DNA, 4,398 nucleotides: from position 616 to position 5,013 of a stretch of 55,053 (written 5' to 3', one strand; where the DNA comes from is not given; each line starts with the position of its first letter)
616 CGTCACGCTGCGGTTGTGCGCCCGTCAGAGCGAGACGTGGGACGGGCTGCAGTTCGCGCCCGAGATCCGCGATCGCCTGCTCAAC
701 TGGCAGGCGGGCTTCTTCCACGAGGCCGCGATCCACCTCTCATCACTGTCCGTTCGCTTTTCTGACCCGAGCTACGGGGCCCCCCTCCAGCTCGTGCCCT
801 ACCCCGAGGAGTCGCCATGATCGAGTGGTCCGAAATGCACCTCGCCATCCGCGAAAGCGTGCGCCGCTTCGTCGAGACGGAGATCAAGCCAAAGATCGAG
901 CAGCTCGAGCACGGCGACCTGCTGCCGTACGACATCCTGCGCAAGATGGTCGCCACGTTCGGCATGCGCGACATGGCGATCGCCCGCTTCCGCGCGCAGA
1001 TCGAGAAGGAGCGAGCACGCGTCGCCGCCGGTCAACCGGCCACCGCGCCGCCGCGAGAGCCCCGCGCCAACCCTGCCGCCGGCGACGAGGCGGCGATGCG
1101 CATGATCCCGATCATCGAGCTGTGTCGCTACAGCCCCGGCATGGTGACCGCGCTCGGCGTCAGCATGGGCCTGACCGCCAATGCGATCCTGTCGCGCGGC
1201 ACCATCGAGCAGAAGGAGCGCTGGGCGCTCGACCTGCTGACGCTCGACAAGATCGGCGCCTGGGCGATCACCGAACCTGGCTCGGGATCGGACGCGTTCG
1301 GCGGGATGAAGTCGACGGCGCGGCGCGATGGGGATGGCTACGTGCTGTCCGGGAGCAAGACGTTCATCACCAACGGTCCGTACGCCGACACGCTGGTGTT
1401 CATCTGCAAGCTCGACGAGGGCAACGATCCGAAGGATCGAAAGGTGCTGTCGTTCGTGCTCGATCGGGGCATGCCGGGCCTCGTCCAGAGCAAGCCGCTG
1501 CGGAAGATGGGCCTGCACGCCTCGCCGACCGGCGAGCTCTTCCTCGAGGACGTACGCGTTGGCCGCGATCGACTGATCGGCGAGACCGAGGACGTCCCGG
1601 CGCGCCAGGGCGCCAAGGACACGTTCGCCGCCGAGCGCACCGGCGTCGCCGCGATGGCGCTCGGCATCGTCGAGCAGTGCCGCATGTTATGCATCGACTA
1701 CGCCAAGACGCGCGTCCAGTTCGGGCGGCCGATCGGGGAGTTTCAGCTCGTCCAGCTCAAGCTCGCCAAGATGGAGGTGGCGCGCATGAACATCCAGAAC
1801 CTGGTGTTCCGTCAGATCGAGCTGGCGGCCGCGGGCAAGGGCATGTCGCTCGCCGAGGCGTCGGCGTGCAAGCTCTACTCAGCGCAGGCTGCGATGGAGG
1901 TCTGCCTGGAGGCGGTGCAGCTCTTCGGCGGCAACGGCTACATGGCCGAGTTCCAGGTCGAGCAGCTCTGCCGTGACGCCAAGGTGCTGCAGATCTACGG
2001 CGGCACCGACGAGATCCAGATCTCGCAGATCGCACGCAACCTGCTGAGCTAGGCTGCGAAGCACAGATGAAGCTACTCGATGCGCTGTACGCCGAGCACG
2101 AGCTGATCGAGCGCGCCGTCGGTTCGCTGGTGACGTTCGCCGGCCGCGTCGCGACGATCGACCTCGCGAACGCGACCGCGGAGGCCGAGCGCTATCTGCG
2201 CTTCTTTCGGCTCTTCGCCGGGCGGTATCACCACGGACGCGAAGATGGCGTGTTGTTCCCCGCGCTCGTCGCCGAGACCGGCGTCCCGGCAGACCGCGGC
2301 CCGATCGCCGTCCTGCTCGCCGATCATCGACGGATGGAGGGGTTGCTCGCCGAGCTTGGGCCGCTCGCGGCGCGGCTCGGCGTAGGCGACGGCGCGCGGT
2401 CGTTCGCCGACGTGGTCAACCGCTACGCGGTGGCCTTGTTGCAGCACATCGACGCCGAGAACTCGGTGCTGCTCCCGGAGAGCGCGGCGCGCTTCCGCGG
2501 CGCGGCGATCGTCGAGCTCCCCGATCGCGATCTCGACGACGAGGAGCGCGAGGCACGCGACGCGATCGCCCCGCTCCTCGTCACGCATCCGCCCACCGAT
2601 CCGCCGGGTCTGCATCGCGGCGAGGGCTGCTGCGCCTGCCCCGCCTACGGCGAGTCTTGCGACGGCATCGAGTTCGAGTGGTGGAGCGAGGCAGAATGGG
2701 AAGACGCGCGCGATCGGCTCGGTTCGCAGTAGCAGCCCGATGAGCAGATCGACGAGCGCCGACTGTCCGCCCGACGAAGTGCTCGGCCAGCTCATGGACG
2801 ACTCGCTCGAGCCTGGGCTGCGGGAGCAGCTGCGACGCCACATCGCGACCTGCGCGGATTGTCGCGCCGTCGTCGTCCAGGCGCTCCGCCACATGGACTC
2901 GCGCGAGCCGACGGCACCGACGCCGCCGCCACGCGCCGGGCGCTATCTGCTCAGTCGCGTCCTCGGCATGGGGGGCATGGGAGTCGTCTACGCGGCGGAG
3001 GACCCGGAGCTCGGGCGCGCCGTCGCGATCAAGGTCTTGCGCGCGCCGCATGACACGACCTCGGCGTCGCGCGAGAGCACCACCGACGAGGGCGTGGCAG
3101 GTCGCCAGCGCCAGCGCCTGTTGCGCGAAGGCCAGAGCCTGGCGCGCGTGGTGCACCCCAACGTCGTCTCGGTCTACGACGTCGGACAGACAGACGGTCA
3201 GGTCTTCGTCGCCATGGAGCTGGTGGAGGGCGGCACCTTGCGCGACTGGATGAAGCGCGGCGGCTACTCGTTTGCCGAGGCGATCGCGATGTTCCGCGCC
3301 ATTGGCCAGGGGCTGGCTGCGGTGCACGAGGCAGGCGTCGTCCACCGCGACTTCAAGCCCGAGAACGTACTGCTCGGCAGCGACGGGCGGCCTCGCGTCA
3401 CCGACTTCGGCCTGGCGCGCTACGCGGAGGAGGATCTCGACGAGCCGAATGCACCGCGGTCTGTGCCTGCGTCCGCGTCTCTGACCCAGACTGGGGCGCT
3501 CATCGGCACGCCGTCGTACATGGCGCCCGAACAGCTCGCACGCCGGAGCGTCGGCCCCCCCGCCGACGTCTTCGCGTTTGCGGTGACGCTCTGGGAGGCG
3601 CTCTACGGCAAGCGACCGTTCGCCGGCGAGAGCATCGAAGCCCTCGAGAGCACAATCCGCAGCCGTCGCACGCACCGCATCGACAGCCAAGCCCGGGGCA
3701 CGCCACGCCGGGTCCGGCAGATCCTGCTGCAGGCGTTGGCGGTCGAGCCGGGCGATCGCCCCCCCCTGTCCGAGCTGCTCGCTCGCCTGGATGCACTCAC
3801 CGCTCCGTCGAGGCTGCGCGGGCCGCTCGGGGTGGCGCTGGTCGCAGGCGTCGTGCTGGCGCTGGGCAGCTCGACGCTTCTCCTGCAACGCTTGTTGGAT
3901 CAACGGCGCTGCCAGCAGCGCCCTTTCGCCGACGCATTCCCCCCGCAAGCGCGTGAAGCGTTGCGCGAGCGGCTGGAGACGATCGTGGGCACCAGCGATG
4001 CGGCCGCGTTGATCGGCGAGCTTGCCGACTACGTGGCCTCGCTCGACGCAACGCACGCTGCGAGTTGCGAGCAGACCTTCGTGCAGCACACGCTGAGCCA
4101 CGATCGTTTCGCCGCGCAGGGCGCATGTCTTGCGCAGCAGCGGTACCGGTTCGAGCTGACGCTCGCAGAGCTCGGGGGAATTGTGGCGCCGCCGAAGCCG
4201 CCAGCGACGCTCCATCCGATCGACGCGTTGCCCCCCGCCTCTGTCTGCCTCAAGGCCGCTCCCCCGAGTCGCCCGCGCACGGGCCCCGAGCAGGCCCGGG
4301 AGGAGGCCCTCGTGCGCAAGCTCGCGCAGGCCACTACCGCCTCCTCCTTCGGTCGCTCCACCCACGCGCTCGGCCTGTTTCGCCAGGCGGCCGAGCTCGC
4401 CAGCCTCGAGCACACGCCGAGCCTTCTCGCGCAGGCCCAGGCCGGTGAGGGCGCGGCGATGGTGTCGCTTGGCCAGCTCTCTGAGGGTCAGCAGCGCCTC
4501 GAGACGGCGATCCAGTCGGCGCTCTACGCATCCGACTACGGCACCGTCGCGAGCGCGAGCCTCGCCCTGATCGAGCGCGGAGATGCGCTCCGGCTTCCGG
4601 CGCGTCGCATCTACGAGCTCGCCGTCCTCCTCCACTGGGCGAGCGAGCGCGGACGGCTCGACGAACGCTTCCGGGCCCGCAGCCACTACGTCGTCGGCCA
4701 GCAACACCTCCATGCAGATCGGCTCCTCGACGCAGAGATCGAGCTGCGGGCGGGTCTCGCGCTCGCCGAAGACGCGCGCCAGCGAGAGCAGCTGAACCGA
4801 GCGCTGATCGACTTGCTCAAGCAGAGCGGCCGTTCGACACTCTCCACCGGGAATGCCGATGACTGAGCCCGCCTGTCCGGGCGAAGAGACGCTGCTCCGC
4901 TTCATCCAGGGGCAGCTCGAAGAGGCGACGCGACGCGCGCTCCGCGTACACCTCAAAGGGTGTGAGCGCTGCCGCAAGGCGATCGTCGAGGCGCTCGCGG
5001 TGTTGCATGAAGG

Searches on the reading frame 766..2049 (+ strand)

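Call 39: search_protein_families(library=pfam, proteins=[window:766-2049:+], max_evalue=0.0001)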
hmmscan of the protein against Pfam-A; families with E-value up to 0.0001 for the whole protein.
window:766-2049:+ (428 aa): 4 families
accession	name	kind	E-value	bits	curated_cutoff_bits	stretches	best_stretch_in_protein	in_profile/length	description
PF00441.29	Acyl-CoA_dh_1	-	6.2e-43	146.9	22.4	1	283-427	7-150/150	Acyl-CoA dehydrogenase, C-terminal domain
PF02770.24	Acyl-CoA_dh_M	-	3.1e-22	79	33.3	1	165-263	1-97/97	Acyl-CoA dehydrogenase, middle domain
PF08028.16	Acyl-CoA_dh_2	-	8.7e-15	55.6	22.7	1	293-415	2-133/134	Acyl-CoA dehydrogenase, C-terminal domain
PF02771.21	Acyl-CoA_dh_N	-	1.7e-12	48.2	22.9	1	22-66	1-44/113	Acyl-CoA dehydrogenase, N-terminal domain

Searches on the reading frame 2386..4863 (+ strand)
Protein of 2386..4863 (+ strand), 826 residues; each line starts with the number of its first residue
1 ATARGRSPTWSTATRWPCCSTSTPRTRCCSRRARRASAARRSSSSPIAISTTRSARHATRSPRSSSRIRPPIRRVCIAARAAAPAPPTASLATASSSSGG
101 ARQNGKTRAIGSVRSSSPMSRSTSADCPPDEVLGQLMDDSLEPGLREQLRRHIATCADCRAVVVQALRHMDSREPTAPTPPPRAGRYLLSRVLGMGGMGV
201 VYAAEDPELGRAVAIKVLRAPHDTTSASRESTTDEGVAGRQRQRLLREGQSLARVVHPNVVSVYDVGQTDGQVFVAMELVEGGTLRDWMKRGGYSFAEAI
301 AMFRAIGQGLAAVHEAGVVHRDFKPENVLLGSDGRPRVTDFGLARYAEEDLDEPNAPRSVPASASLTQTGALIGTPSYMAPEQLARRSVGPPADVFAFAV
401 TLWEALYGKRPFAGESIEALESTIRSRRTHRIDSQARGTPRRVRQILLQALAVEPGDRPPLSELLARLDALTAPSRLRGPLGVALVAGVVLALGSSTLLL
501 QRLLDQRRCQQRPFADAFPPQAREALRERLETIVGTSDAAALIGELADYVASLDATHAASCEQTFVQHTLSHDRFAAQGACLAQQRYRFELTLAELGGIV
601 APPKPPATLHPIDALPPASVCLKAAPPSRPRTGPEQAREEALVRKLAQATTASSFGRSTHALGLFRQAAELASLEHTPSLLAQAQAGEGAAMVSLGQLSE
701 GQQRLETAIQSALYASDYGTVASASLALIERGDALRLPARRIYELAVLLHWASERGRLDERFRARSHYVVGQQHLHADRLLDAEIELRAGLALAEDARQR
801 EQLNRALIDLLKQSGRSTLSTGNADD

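Call 39: search_protein_families(library=pfam, proteins=[window:2386-4863:+], max_evalue=0.0001)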
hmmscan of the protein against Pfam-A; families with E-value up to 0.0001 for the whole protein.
window:2386-4863:+ (826 aa): 3 families
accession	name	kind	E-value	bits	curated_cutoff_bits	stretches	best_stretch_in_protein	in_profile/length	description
PF00069.31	Pkinase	-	1.1e-44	153.2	31.7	1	189-465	3-258/263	Protein kinase domain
PF07714.23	PK_Tyr_Ser-Thr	-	3.9e-32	112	23.1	1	191-468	5-258/258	Protein tyrosine and serine/threonine kinase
PF13490.11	zf-HC2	-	4.7e-05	23.8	22.2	0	133-160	8-35/35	Putative zinc-finger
